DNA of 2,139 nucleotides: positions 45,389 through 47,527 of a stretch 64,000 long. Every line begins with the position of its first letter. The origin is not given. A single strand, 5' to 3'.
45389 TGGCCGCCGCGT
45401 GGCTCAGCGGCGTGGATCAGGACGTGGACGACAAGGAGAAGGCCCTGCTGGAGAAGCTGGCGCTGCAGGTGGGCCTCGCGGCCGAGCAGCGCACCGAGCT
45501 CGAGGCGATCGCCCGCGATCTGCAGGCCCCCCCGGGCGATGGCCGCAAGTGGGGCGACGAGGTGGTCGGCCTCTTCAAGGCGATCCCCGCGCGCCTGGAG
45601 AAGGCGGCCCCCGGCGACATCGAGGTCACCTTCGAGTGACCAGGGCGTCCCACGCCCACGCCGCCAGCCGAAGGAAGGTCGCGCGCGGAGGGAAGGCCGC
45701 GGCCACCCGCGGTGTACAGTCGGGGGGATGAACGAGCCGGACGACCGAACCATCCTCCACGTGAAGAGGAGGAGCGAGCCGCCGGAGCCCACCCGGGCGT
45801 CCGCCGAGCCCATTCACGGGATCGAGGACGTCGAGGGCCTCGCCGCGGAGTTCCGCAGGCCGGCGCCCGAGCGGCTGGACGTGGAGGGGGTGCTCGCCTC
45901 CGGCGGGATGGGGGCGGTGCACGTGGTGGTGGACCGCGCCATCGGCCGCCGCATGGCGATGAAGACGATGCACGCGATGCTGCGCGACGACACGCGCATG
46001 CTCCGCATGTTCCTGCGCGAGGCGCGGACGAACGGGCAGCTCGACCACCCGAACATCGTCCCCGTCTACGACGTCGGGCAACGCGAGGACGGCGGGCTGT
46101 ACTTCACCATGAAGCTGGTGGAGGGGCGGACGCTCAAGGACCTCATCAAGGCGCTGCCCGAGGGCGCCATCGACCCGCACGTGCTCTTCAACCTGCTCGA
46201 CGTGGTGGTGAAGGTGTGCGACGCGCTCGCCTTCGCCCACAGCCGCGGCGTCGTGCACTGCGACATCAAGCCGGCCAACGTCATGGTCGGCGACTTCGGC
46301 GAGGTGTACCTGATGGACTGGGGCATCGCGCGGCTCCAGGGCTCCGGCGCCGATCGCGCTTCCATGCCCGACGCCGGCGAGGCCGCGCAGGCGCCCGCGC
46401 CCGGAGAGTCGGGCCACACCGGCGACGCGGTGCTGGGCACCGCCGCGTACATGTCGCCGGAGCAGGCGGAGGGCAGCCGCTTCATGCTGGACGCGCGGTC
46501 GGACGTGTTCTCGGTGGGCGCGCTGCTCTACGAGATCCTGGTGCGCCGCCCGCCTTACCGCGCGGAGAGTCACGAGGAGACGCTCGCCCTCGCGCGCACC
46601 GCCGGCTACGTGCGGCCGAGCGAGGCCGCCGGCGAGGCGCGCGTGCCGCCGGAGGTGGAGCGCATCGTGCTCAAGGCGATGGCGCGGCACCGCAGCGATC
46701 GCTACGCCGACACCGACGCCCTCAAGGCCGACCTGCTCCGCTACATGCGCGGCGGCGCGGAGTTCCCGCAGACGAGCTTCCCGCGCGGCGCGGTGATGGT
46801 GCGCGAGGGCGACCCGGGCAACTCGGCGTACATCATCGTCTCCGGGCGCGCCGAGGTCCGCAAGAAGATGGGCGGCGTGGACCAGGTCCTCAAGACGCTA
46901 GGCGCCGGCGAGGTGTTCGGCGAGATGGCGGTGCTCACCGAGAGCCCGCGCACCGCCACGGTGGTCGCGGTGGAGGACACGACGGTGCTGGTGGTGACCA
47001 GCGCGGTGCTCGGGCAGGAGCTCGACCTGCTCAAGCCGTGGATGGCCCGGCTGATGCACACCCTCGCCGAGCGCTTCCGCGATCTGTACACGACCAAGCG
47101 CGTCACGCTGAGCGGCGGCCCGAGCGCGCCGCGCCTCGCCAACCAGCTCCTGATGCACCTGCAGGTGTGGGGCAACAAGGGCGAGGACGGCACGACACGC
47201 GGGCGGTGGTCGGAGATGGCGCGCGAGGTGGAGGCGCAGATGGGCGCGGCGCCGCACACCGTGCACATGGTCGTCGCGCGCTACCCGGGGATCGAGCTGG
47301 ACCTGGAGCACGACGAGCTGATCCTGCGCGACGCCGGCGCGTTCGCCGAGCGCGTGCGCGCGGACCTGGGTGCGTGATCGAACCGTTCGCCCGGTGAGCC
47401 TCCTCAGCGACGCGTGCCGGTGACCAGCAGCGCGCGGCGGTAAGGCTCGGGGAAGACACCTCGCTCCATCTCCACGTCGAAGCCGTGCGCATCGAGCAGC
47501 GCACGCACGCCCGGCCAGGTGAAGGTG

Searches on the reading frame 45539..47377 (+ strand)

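Call 65: search_protein_families(library=ncbifam, proteins=[window:45539-47377:+], max_evalue=0.00001)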
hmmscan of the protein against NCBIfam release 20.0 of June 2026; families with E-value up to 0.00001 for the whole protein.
window:45539-47377:+ (612 aa): 18 families
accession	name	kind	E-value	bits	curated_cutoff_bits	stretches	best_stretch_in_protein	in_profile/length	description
NF033483.0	PknB_PASTA_kin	equivalog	1.8e-72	245.2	450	1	111-406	7-272/563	Stk1 family PASTA domain-containing Ser/Thr kinase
NF009651.0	PRK13184.1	equivalog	1.7e-57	195.1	839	1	112-410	3-298/932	serine/threonine-protein kinase PknD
NF052427.1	StpK7MSMEG_1200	equivalog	9.5e-42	143.2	900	1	117-438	13-304/601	serine/threonine protein kinase StpK7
NF047741.1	antiphage_MADS6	equivalog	3.9e-31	108.2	460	2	220-406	302-464/612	methylation-associated defense system protein kinase MAD6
TIGR03903.1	TOMM_kin_cyc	equivalog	4.4e-26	91.1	705.75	1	136-338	3-187/1267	TOMM system kinase/cyclase fusion protein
NF038150.1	lanthi_synth_IV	equivalog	1.7e-19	69.7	650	1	111-403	189-457/851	class IV lanthionine synthetase LanL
NF033442.0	BREX_PglW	equivalog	9.4e-18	63.3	990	1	148-401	247-485/1391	BREX system serine/threonine kinase PglW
NF053615.1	SerThrKinAfsKStmc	equivalog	9.3e-16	57.6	1300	1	113-349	15-222/809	protein serine/threonine kinase AfsK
NF058543.1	ActPatMycb56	equivalog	8.6e-12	44.5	460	1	416-513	26-122/317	acetyltransferase Pat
NF006901.0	PRK09392.1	equivalog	3e-09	36.5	211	1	409-542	31-162/236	transcriptional activator FtrB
TIGR03896.1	cyc_nuc_ocin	subfamily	4e-09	36.3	161.05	1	413-510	165-263/317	bacteriocin-type transport-associated protein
NF038151.1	lanthi_synth_III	equivalog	7.1e-09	34.6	575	1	154-272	266-391/833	class III lanthionine synthetase LanKC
NF041163.2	encap_f2b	equivalog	4e-08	32.8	400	1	407-507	93-195/450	family 2B encapsulin nanocompartment shell protein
TIGR03724.2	arch_bud32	equivalog_domain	7.1e-08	32.2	125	1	176-274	60-141/193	KEOPS complex kinase/ATPase Bud32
NF011463.0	PRK14879.1-4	equivalog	8.6e-08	31.9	188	1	137-274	45-170/237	Kae1-associated kinase Bud32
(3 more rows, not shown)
